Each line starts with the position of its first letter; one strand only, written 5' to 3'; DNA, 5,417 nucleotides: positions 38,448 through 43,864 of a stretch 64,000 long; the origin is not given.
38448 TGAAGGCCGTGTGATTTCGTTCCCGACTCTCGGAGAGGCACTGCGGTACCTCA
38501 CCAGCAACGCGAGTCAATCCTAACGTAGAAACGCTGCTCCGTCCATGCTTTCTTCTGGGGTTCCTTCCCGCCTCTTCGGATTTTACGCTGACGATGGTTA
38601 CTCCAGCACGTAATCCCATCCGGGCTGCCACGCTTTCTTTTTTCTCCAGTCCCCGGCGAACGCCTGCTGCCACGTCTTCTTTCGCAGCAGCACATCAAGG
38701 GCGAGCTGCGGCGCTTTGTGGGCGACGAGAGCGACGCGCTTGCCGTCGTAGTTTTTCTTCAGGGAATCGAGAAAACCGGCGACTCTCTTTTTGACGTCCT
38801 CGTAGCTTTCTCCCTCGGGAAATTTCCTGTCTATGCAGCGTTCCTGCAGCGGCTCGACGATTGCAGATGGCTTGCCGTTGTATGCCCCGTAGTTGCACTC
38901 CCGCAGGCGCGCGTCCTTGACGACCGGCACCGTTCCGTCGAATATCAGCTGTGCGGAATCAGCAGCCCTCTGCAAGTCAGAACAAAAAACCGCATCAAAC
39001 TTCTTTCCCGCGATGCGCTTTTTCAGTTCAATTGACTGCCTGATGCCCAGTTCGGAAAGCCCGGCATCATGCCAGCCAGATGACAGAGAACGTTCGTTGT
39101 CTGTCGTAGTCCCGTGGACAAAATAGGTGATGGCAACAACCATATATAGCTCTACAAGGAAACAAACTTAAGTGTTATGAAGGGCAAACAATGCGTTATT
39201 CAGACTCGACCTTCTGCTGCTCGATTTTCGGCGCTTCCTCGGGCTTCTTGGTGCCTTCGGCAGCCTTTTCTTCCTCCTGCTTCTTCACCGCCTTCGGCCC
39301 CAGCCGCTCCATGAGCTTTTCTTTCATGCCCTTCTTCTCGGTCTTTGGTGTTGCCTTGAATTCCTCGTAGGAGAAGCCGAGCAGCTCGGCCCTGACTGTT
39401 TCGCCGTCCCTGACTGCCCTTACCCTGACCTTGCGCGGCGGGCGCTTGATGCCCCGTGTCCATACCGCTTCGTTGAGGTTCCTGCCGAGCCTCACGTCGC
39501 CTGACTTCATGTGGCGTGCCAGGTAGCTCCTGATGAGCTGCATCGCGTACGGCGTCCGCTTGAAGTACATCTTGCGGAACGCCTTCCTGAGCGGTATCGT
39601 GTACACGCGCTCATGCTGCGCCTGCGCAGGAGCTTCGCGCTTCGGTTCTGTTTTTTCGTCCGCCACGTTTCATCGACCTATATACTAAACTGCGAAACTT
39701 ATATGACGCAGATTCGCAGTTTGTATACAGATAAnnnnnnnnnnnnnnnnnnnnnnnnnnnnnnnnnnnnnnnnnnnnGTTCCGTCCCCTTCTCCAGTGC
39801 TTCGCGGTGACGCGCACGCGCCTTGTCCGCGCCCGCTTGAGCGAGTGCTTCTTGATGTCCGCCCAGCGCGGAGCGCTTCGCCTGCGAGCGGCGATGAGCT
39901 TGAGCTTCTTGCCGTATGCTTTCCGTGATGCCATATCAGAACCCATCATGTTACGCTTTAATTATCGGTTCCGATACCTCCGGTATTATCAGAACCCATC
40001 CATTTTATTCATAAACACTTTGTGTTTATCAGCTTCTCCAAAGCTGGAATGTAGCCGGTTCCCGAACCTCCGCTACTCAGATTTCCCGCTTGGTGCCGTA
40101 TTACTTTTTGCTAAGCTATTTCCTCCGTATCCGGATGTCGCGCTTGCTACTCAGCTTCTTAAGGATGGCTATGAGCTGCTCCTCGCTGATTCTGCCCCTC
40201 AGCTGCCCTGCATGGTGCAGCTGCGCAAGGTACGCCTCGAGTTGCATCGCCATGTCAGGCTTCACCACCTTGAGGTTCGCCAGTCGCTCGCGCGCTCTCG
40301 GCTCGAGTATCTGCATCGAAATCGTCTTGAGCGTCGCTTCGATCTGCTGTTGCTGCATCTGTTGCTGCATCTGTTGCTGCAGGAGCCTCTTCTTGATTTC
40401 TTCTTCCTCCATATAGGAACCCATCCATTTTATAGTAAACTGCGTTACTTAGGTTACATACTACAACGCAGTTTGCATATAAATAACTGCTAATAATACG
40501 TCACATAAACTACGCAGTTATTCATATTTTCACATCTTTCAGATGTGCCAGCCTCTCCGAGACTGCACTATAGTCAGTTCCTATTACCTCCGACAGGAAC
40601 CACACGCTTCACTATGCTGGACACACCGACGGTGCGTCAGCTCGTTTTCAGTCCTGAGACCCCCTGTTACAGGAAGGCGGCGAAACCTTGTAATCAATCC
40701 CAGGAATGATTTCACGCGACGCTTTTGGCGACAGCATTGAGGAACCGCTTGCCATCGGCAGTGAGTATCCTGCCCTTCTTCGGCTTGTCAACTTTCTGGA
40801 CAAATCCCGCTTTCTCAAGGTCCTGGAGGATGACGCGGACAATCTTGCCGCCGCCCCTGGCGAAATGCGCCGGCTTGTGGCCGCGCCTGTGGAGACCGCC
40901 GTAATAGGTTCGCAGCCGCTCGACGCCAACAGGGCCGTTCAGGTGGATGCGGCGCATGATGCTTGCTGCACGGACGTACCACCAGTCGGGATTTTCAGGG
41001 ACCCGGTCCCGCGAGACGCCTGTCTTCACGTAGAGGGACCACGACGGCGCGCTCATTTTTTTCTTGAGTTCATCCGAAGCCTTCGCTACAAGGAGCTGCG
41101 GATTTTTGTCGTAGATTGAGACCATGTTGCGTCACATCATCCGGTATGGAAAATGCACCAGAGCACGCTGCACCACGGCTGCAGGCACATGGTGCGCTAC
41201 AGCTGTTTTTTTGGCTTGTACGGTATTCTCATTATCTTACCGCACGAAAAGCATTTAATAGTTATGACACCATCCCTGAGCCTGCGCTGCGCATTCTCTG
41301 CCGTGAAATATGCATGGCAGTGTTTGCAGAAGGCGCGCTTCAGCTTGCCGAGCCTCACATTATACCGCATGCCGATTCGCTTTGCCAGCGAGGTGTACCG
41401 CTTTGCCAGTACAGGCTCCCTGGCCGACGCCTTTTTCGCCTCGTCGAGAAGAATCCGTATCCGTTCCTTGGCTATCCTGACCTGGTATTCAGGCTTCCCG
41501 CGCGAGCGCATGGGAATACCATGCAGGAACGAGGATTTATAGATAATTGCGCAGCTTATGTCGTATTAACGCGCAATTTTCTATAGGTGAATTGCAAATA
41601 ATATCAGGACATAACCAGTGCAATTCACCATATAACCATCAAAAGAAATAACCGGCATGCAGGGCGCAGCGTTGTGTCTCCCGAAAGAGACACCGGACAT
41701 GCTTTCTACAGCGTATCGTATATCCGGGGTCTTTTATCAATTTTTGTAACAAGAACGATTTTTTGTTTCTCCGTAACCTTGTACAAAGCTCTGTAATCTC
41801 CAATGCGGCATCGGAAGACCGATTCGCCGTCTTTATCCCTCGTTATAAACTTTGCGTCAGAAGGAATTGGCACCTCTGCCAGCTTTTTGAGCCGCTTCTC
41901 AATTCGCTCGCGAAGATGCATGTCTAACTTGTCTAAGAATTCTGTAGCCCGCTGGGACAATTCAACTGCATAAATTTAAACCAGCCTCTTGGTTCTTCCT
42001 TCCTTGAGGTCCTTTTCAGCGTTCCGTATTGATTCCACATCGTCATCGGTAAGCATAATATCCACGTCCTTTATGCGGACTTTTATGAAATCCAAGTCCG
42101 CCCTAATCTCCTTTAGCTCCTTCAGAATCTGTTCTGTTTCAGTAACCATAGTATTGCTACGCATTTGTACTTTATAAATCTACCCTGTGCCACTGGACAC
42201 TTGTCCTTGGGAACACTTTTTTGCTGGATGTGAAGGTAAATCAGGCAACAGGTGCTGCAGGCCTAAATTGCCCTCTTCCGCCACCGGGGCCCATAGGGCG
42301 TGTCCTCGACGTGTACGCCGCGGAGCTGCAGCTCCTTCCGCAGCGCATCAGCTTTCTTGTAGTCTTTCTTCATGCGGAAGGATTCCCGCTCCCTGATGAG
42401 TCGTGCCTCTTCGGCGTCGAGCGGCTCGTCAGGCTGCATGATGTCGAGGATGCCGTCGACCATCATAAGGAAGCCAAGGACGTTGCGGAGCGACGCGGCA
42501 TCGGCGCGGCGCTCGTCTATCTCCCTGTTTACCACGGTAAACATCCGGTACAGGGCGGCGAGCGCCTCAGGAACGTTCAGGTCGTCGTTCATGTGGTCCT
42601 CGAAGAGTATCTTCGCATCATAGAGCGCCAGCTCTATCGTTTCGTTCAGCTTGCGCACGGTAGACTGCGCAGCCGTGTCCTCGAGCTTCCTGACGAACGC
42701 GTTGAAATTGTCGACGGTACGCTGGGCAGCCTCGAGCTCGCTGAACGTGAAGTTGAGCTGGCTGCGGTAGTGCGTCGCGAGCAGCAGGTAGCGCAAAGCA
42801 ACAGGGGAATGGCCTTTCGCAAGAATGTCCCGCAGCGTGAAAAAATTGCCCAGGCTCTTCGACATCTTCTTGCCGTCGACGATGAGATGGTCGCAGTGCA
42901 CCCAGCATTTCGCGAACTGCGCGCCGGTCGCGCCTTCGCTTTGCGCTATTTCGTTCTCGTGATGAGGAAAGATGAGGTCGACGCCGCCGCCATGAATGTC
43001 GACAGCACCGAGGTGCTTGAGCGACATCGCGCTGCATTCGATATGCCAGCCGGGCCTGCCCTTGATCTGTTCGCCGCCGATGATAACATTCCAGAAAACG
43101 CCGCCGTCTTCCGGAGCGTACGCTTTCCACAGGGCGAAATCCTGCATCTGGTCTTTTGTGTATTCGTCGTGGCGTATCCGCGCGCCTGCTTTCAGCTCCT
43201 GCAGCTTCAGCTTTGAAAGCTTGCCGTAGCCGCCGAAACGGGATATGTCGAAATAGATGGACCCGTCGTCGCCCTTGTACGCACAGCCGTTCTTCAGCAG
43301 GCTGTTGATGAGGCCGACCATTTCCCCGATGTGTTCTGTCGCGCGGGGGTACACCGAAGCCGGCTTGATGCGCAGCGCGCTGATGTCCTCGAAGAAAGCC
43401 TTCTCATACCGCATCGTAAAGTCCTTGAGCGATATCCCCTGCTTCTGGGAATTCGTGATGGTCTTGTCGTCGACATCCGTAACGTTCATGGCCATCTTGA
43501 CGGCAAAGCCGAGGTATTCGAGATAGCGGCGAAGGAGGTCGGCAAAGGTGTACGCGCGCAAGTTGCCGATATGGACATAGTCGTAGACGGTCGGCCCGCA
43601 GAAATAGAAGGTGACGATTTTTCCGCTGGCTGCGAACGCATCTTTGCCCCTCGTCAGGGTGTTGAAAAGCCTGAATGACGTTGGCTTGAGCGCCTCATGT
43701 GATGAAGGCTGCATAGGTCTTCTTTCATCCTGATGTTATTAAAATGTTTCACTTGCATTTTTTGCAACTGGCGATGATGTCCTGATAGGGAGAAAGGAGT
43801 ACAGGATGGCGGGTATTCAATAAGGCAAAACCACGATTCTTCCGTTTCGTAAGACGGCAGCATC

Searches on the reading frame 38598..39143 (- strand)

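Call 13: search_protein_families(library=pfam, proteins=[window:38598-39143:-], max_evalue=0.001)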
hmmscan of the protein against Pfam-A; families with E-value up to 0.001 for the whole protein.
window:38598-39143:- (181 aa): 1 family
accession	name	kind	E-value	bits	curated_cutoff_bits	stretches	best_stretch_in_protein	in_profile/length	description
PF00300.27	His_Phos_1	-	2e-32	112.9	21.7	1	10-146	6-151/194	Histidine phosphatase superfamily (branch 1)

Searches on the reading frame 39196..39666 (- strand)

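Call 13: search_protein_families(library=pfam, proteins=[window:39196-39666:-], max_evalue=0.001)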
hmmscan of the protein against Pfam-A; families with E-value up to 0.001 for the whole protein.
window:39196-39666:- (156 aa): 1 family
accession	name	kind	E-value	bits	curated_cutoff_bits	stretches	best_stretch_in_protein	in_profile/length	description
PF01198.24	Ribosomal_L31e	-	1.6e-15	57.5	25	1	20-86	5-72/82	Ribosomal protein L31e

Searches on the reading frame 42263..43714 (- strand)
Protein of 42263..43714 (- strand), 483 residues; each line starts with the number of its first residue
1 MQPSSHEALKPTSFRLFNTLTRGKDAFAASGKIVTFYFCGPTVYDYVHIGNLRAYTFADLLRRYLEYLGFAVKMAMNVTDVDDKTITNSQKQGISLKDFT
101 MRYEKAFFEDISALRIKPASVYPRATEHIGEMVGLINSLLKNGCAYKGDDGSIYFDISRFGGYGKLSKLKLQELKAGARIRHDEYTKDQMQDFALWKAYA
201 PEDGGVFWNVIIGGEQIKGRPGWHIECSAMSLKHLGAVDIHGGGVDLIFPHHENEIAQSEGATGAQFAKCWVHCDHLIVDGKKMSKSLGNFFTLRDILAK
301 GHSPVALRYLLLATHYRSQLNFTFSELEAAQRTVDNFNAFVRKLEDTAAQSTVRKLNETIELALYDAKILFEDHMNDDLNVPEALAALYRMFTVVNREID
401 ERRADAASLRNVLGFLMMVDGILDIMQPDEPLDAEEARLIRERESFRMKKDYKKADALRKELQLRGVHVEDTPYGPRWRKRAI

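Call 13: search_protein_families(library=pfam, proteins=[window:42263-43714:-], max_evalue=0.001)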
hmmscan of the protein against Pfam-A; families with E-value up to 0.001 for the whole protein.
window:42263-43714:- (483 aa): 6 families
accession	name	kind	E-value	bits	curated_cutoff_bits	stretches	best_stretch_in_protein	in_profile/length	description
PF01406.26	tRNA-synt_1e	-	6.4e-105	351.3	27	1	31-331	7-300/301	tRNA synthetases class I (C) catalytic domain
PF09334.17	tRNA-synt_1g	-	2.9e-11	43.2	20.1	2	263-332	307-374/391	tRNA synthetases class I (M)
PF09190.17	DALR_2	-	2.5e-10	41.2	22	1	371-419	2-52/57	DALR domain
PF01921.24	tRNA-synt_1f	-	4.9e-09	36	27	1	280-361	279-355/360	tRNA synthetases class I (K)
PF23493.1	CysS_C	-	4e-07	30.5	23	1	432-479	4-51/51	Cysteinyl-tRNA ligase anticodon binding domain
PF00133.28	tRNA-synt_1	-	5.9e-06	25.7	22.7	1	237-322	328-413/414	tRNA synthetases class I (I, L, M and V)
